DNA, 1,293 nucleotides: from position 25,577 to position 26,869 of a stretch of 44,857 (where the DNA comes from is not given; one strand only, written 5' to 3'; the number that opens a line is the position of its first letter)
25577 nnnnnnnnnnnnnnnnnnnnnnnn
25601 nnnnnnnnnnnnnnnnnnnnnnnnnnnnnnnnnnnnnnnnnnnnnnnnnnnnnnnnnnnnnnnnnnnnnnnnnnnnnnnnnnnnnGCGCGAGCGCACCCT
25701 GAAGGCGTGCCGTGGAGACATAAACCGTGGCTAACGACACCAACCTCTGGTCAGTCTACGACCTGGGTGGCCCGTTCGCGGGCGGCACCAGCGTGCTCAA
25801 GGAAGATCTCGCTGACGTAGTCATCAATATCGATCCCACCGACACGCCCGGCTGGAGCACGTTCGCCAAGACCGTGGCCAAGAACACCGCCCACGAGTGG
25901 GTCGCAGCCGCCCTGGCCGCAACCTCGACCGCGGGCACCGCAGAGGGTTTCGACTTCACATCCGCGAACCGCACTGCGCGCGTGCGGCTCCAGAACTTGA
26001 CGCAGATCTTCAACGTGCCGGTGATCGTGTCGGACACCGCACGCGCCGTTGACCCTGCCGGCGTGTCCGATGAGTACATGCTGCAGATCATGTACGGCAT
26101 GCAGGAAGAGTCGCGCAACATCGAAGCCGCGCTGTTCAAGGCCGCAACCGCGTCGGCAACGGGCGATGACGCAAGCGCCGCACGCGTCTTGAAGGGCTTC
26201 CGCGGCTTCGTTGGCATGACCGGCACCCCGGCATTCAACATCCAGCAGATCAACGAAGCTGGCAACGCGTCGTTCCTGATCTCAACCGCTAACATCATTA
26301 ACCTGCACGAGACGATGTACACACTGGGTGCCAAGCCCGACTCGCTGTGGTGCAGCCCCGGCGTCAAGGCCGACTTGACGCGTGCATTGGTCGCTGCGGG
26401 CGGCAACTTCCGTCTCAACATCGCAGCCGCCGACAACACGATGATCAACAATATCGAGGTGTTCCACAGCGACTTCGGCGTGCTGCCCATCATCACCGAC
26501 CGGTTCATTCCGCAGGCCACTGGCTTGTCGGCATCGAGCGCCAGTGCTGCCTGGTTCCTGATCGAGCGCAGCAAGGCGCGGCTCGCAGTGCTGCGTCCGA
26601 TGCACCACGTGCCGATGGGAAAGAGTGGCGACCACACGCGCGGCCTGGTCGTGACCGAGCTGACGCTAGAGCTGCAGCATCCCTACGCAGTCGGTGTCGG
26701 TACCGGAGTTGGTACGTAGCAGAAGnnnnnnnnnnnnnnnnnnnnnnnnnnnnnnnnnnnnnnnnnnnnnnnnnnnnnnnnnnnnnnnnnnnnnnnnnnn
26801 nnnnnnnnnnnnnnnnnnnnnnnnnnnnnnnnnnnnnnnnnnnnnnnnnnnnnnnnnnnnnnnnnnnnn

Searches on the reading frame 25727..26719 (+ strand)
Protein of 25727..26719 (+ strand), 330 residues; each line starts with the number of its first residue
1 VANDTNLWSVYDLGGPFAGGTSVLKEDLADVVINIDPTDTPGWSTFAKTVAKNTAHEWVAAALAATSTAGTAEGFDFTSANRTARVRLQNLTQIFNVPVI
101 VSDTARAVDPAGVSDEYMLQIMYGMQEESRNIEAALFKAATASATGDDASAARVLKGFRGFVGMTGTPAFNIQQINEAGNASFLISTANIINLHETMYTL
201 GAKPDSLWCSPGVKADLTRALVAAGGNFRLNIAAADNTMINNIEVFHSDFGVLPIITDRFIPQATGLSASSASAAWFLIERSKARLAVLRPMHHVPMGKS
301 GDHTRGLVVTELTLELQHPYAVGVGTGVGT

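Call 62: search_dna_similar(query=window:25727-26719:+, collection=phages, mode=protein, max_rows=15, max_evalue=0.001)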
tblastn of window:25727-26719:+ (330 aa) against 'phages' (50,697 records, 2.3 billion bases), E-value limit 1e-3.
Records with a match: 190; places in all: 198; records where one place covers at least 80% of the query: 169.
Best place of each record, by identity: <60% 190.
By first word of the organism name: Pseudomonas 105; Vibrio 13; Aeromonas 11; Caudoviricetes 10; Salmonella 7; Sulfitobacter 7; Rhizobium 5; Cronobacter 5; Proteus 4; Escherichia 2; and 18 more.
By host as written in the record: Pseudomonas aeruginosa 39; - 27; Pseudomonas aeruginosa PAO1 16; Aeromonas hydrophila 9; Pseudomonas sp. 7; Sulfitobacter sp. CB2047 6; Pseudomonas aeruginosa strain PAO1 deltafliF 4; Pseudomonas aeruginosa ATCC 27853 3; and 61 more.
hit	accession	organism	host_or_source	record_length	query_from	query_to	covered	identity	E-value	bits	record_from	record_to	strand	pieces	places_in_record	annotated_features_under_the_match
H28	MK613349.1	Roseobacter phage CRP-7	Rhodobacteraceae bacterium FZCC0042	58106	13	329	96%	29.0%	1e-17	90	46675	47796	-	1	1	major capsid protein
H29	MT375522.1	Methylophilales phage Venkman EXVC282S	Methylophilales bacterium H5P1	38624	25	324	91%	30.5%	1e-19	96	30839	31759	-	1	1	major capsid protein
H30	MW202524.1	Caudoviricetes sp.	Manatee Spring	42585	26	316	88%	31.3%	9e-22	102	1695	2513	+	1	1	major capsid protein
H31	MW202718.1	Caudoviricetes sp.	Manatee Spring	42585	26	316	88%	31.3%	9e-22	102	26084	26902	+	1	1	major capsid protein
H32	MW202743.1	Caudoviricetes sp.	Manatee Spring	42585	26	316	88%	31.3%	9e-22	102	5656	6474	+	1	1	major capsid protein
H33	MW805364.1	Octadecabacter Antarctic DB virus 2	Octadecabacter sp. strain IceBac 430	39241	1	323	98%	28.0%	6e-12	72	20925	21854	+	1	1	major capsid protein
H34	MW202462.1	Caudoviricetes sp.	Manatee Spring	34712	25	325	91%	29.6%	2e-18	92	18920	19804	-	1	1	major capsid protein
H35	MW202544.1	Bacteriophage sp.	Manatee Spring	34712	25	325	91%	29.6%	2e-18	92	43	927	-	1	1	major capsid protein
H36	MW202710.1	Caudoviricetes sp.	Manatee Spring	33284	24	324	91%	29.2%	3e-26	114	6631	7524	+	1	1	major capsid protein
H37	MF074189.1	Sinorhizobium phage phiM5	Sinorhizobium meliloti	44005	1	324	98%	27.0%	7e-18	90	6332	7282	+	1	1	major capsid protein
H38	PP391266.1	Escherichia phage PJNS034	Escherichia coli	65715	24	327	92%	27.8%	2e-10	68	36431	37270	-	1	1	capsid and scaffold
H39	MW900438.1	Vibrio phage vB_ValP_VA-RY-3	Vibrio alginolyticus RY-3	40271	20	321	92%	27.6%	5e-18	91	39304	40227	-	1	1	major head protein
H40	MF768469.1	Pseudomonas phage SL4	Pseudomonas aeruginosa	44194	1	318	96%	26.2%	3e-17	88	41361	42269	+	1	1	putative capsid and scaffold protein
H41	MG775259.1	Pseudomonas phage Bjorn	Pseudomonas sp. CT12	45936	1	318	96%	26.2%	1e-14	81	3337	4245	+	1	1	capsid protein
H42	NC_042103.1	Pseudomonas phage Bjorn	Pseudomonas sp. CT12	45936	1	318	96%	26.2%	1e-14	81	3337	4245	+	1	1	major head protein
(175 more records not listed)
